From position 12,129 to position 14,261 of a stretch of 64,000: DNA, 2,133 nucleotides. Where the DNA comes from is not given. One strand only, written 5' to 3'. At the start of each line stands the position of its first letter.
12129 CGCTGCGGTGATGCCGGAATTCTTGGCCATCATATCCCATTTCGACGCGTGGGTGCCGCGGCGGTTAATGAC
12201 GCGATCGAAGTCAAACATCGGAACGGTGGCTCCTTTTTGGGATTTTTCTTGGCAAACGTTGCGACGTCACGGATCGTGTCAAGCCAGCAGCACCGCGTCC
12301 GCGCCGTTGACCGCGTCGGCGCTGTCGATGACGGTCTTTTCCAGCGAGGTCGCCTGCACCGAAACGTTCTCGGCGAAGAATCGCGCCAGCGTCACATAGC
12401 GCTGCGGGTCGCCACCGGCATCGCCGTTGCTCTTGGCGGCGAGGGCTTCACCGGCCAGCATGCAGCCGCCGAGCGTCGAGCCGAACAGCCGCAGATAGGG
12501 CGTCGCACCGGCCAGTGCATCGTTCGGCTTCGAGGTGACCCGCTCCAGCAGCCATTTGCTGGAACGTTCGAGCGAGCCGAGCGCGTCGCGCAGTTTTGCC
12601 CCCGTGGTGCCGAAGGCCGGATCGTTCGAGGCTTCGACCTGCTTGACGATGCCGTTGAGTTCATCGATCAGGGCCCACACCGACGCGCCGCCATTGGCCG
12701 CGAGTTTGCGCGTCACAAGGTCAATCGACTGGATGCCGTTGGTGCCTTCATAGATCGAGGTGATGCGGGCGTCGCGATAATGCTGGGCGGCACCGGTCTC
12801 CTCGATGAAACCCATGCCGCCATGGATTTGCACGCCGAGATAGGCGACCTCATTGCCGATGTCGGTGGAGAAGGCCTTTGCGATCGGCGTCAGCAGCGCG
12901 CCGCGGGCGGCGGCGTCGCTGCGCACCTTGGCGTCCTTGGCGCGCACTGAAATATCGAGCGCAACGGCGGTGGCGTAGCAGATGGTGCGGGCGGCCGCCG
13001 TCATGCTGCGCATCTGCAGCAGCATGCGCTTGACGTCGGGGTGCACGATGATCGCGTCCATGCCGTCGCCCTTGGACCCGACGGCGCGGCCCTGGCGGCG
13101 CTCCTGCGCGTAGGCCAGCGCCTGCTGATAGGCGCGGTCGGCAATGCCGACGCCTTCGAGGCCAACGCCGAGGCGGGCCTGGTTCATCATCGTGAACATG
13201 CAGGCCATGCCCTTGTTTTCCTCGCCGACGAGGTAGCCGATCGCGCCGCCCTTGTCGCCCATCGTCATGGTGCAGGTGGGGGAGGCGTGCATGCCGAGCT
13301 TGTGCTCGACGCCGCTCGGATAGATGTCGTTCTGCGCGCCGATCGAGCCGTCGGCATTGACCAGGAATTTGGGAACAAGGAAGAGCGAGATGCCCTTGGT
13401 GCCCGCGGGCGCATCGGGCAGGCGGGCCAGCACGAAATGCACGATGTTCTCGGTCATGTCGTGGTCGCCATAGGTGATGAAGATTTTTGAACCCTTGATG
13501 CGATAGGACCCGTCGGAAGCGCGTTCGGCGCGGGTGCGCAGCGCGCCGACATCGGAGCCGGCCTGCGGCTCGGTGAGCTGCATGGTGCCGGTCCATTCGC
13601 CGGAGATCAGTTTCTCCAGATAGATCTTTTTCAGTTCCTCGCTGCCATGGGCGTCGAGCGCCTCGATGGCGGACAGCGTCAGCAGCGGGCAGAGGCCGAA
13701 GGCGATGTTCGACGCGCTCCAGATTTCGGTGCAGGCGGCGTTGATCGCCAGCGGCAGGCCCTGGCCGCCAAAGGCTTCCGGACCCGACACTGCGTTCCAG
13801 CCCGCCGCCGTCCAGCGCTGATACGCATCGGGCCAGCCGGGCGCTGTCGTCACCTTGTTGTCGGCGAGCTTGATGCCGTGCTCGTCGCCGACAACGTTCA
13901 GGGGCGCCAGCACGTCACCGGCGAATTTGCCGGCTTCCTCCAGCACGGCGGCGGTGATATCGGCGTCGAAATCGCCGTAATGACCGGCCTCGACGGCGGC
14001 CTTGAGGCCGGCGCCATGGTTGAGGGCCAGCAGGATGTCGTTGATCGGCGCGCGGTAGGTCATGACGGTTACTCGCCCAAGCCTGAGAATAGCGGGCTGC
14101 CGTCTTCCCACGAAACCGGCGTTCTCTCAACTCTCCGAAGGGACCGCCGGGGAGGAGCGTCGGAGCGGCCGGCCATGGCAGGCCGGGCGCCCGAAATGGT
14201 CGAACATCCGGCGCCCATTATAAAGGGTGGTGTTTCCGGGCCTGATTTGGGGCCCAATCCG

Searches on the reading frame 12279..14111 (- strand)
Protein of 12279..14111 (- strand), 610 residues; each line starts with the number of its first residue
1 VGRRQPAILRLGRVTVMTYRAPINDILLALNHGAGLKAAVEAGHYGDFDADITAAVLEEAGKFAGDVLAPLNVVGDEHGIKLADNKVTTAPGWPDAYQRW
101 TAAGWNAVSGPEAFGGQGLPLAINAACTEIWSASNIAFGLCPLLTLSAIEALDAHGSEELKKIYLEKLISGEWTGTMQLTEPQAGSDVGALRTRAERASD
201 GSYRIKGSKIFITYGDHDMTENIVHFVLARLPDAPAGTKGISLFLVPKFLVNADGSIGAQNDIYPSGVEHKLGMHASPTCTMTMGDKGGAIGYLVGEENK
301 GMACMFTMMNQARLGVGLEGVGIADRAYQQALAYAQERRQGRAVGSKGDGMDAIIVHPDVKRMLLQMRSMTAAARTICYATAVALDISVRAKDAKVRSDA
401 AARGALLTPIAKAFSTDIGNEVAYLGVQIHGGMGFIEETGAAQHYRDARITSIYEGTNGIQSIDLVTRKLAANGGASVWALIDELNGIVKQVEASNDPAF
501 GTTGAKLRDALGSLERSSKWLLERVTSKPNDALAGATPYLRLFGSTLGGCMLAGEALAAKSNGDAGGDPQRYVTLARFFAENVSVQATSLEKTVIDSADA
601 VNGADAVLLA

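Call 10: search_protein_families(library=pfam, proteins=[window:12279-14111:-])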
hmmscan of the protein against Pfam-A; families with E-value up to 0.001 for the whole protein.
window:12279-14111:- (610 aa): 6 families
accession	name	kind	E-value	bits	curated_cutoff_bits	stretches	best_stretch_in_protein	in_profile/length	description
PF00441.29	Acyl-CoA_dh_1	-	7.1e-23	81.9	22.4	1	299-464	1-144/150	Acyl-CoA dehydrogenase, C-terminal domain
PF12806.12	Acyl-CoA_dh_C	-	5.4e-21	75.4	30.3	1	489-601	9-120/124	Acetyl-CoA dehydrogenase C-terminal like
PF02770.24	Acyl-CoA_dh_M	-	6.6e-13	49.1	33.3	1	177-284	2-94/97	Acyl-CoA dehydrogenase, middle domain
PF02771.21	Acyl-CoA_dh_N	-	3.5e-09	37.5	22.9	1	94-172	34-113/113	Acyl-CoA dehydrogenase, N-terminal domain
PF22924.1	ACOX_C_alpha1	-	3.9e-06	27.2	27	1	308-460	3-159/169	Acyl-CoA oxidase, C-alpha1 domain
PF08028.16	Acyl-CoA_dh_2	-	6.7e-05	23.6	22.7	1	316-458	3-133/134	Acyl-CoA dehydrogenase, C-terminal domain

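Call 43: find_encoding_contigs(protein=window:12279-14111:-, flank=10000, max_places=10)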
Protein window:12279-14111:- (610 aa): no gene with exactly this product is on record in the collection.
